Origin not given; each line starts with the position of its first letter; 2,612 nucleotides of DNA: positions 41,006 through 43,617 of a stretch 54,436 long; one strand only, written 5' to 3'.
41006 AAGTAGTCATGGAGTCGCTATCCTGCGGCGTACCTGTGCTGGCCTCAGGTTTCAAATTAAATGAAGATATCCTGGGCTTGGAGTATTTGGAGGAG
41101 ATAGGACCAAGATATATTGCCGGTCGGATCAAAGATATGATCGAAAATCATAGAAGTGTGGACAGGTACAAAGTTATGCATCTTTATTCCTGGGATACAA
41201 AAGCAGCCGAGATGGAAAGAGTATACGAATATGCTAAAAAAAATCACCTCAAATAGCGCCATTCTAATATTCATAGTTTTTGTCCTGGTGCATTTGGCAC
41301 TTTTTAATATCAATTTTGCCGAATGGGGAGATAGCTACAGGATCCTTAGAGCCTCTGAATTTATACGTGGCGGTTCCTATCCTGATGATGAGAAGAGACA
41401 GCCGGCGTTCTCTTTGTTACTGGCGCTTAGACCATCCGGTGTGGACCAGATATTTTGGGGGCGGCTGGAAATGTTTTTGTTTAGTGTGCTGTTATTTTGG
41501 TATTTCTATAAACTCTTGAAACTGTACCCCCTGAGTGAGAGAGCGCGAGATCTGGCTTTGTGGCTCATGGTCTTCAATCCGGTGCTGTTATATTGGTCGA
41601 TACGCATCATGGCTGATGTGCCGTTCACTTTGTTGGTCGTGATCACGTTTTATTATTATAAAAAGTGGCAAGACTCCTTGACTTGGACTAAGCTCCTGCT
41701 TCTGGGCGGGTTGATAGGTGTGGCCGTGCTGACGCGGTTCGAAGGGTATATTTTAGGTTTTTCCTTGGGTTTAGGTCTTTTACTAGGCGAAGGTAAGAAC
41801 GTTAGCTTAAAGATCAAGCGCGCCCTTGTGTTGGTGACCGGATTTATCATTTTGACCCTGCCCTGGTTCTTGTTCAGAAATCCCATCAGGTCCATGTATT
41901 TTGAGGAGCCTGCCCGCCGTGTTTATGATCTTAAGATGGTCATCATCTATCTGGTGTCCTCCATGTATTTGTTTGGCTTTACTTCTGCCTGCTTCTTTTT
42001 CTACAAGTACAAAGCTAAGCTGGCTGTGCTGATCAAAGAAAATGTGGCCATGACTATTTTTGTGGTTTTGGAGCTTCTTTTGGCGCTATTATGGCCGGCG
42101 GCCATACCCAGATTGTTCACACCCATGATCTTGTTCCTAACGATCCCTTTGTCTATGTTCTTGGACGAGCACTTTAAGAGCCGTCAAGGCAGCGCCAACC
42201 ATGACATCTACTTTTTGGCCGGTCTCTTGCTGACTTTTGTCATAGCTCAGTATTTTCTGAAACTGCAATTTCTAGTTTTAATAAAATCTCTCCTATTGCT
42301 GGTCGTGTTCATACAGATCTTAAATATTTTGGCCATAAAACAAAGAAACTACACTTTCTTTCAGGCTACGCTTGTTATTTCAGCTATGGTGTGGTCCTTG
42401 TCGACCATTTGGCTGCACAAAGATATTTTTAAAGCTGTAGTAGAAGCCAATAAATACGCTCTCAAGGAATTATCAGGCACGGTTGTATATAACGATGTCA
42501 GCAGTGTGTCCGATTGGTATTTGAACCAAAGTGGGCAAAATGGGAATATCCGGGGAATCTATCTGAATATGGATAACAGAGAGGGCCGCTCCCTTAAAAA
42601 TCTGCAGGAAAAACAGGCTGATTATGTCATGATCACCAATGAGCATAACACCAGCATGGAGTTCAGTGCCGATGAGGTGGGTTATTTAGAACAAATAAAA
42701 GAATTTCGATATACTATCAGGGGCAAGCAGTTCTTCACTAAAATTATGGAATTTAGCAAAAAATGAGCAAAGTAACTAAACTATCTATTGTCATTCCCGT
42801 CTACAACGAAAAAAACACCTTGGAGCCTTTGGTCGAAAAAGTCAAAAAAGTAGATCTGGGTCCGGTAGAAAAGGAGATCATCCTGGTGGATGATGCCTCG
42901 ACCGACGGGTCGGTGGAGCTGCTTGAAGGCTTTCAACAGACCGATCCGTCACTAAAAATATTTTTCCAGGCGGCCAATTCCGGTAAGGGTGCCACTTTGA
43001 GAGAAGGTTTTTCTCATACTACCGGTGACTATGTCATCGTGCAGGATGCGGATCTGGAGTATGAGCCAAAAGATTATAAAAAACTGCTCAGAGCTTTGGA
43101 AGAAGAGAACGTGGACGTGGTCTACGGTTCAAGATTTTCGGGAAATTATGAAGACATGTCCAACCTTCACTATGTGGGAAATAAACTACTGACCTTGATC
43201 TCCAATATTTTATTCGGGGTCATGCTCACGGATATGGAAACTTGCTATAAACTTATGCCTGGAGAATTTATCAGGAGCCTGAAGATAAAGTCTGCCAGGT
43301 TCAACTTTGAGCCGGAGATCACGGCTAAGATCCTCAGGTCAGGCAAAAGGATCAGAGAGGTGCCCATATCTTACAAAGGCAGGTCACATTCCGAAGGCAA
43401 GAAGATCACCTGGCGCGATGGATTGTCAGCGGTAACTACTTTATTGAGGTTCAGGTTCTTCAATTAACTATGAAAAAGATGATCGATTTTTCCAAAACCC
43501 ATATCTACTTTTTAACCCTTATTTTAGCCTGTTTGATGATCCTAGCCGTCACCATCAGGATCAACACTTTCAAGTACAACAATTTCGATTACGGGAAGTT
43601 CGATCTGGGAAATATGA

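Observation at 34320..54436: A 20-kb or larger GT-C-rich two-compartment glycosylation locus with no recognisable initiating enzyme, polymerase or ligase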

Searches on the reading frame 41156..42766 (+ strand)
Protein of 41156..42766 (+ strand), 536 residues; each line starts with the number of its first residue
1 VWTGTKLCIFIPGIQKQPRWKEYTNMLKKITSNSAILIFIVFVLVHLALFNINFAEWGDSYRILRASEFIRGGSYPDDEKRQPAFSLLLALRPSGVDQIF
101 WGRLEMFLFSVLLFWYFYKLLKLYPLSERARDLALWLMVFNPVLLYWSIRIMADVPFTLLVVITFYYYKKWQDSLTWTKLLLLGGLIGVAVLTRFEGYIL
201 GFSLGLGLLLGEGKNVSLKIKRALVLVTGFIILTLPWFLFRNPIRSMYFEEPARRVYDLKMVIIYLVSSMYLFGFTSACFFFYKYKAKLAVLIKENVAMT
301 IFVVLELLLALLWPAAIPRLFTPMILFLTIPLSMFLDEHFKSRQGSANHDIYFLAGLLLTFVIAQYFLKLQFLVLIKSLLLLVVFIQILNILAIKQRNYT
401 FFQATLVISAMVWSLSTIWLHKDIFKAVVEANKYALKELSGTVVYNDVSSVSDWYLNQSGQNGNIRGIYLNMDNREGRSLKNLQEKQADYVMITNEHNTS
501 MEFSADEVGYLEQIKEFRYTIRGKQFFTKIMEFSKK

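Call 3: search_protein_families(library=pfam, proteins=[window:41156-42766:+], max_evalue=0.01)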
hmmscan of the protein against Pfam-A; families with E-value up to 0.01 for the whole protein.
window:41156-42766:+ (536 aa): 1 family
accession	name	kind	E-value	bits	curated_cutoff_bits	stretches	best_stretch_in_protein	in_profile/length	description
PF13231.12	PMT_2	-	2.7e-08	34.6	26.1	1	100-237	22-157/160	Dolichyl-phosphate-mannose-protein mannosyltransferase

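Call 7: search_protein_families(library=ncbifam, proteins=[window:41156-42766:+], max_evalue=0.001)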
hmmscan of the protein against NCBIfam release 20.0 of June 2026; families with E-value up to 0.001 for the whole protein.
window:41156-42766:+ (536 aa): 1 family
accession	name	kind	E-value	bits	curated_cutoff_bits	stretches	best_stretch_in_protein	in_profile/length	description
NF047440.1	LA3751_2_3_fam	subfamily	3.5e-07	29.4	200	1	106-240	105-239/460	LA_3751/LA_3752 family putative glycosyltransferase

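Call 14: search_solved_structures(query=window:41156-42766:+, max_evalue=0.1)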
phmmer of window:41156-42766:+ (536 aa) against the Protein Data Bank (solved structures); distinct sequences matched with E-value up to 0.1: 0.

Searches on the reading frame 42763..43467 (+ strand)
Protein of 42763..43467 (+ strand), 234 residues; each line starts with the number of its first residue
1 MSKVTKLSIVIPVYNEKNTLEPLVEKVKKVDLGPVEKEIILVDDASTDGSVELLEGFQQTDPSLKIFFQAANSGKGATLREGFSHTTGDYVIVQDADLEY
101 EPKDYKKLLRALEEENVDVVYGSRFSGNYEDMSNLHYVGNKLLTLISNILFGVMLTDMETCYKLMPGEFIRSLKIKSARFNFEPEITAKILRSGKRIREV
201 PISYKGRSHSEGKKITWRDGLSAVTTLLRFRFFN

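Call 3: search_protein_families(library=pfam, proteins=[window:42763-43467:+], max_evalue=0.01)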
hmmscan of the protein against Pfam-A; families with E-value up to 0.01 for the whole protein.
window:42763-43467:+ (234 aa): 3 families
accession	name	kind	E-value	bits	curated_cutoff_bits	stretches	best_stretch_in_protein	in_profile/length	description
PF00535.33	Glycos_transf_2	-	2.3e-36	125.7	23.3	1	8-134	1-125/168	Glycosyl transferase family 2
PF10111.15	Glyco_tranf_2_2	-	3.1e-06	27.3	27.3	1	8-112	1-106/276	Glycosyltransferase like family 2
PF13641.12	Glyco_tranf_2_3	-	5.2e-06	27.1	27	1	7-128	3-127/230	Glycosyltransferase like family 2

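Call 7: search_protein_families(library=ncbifam, proteins=[window:42763-43467:+], max_evalue=0.001)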
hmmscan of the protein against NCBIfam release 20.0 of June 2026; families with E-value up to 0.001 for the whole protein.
window:42763-43467:+ (234 aa): 22 families
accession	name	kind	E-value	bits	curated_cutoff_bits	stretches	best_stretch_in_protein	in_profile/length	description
TIGR04182.1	glyco_TIGR04182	equivalog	1.2e-33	116.8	325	1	7-230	2-217/293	S-layer glycoprotein N-glycosyltransferase AglJ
NF007482.0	PRK10073.1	equivalog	6.9e-21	74.6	423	1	1-120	2-118/334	glycosyltransferase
NF007986.1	PRK10714.1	equivalog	6.7e-20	71.3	529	1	2-211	3-207/316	undecaprenyl-phosphate 4-deoxy-4-formamido-L-arabinose transferase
NF047588.1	GlcsyltransPgfSStrep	equivalog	2.3e-19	69.7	500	1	6-172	2-166/308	glycosyltransferase PgfS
TIGR03937.1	PgaC_IcaA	equivalog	1.5e-16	60.4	422.3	1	3-115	43-153/407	poly-beta-1,6-N-acetyl-D-glucosamine synthase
TIGR03111.1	glyc2_xrt_Gpos1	hypoth_equivalog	6e-15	55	363.95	1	3-122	47-167/439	TIGR03111 family XrtG-associated glycosyltransferase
NF041875.1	EPS_EpsD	equivalog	2e-14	53.7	370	1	7-123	1-115/325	exopolysaccharide biosynthesis glycosyltransferase EpsD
NF047683.1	TeichurnBiosyTuaG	equivalog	1e-13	51.5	400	1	5-121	6-120/252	teichuronic acid biosynthesis protein TuaG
TIGR04283.1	glyco_like_mftF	equivalog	1.7e-13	50.6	182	1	7-138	1-123/221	TIGR04283 family arsenosugar biosynthesis glycosyltransferase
NF058614.1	PPMAGASynPpgS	equivalog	3.5e-13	49.5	370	1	9-214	4-208/226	polyprenyl-phospho-N-acetylgalactosaminyl synthase PpgS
NF041391.1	DPhHxTase_Halo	equivalog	4.5e-13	48.7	375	1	13-208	3-187/213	dolichyl-phosphate hexose transferase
NF010496.0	PRK13915.1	equivalog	7.5e-11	41.7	262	1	5-122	31-153/307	glucosyl-3-phosphoglycerate synthase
NF045692.1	OglycostaseCruG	equivalog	9.2e-11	41.3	600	1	3-121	39-161/386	2'-O-glycosyltransferase CruG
NF053739.1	GlytfEpsEBac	equivalog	8.8e-10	38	450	1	6-122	2-117/265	glycosyltransferase EpsE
NF050050.1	ProtGlycPglI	equivalog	8.6e-09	35.2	500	1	5-115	2-111/306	GalNAc(5)-diNAcBac-PP-undecaprenol beta-1,3-glucosyltransferase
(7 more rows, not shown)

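Call 73: search_solved_structures(query=window:42763-43467:+, max_evalue=0.00001)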
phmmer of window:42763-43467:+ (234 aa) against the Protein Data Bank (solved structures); distinct sequences matched with E-value up to 0.00001: 18.
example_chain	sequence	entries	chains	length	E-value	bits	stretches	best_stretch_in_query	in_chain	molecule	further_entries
9bhc_C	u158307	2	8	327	4.9e-18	68.6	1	4-213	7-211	Undecaprenyl-phosphate 4-deoxy-4-formamido-L-arabinose transferase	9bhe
8vxh_A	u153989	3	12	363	6.5e-18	68.2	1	4-213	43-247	Undecaprenyl-phosphate 4-deoxy-4-formamido-L-arabinose transferase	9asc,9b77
9hwj_A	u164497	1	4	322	2.4e-17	66.4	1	4-213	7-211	Undecaprenyl-phosphate 4-deoxy-4-formamido-L-arabinose transferase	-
5mlz_A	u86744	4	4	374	8.5e-15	58.1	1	5-213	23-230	Dolichol monophosphate mannose synthase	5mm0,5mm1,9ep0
8bz4_A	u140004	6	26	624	1.9e-12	50.4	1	3-125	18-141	Glycosyltransferase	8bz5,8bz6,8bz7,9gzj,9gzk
8bz8_A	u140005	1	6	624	1.9e-12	50.4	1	3-125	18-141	Glycosyltransferase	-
5eke_A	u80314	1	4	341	2.6e-12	49.9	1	5-130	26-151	Uncharacterized glycosyltransferase sll0501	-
5ekp_C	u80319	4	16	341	2.6e-12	49.9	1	5-130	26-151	Uncharacterized glycosyltransferase sll0501 | Glycosyltransferase sll0501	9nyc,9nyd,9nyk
9nye_A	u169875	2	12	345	2.7e-12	49.9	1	5-130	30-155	Glycosyltransferase sll0501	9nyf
6yv7_B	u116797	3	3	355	3.1e-10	43.1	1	6-104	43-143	Glycosyl transferase, family 2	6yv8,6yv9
6yv7_A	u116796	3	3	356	3.1e-10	43.1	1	6-104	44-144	Glycosyl transferase, family 2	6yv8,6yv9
3bcv_A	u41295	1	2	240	6.4e-10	42.1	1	1-121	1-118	Putative glycosyltransferase protein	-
5tze_C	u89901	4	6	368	5.3e-09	39.1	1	6-121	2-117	Glycosyl transferase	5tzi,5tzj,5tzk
5hea_A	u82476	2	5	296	7.2e-09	38.7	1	7-132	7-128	Putative glycosyltransferase (GalT1)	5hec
5tz8_A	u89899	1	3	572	9.9e-09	38.2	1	6-121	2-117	Glycosyl transferase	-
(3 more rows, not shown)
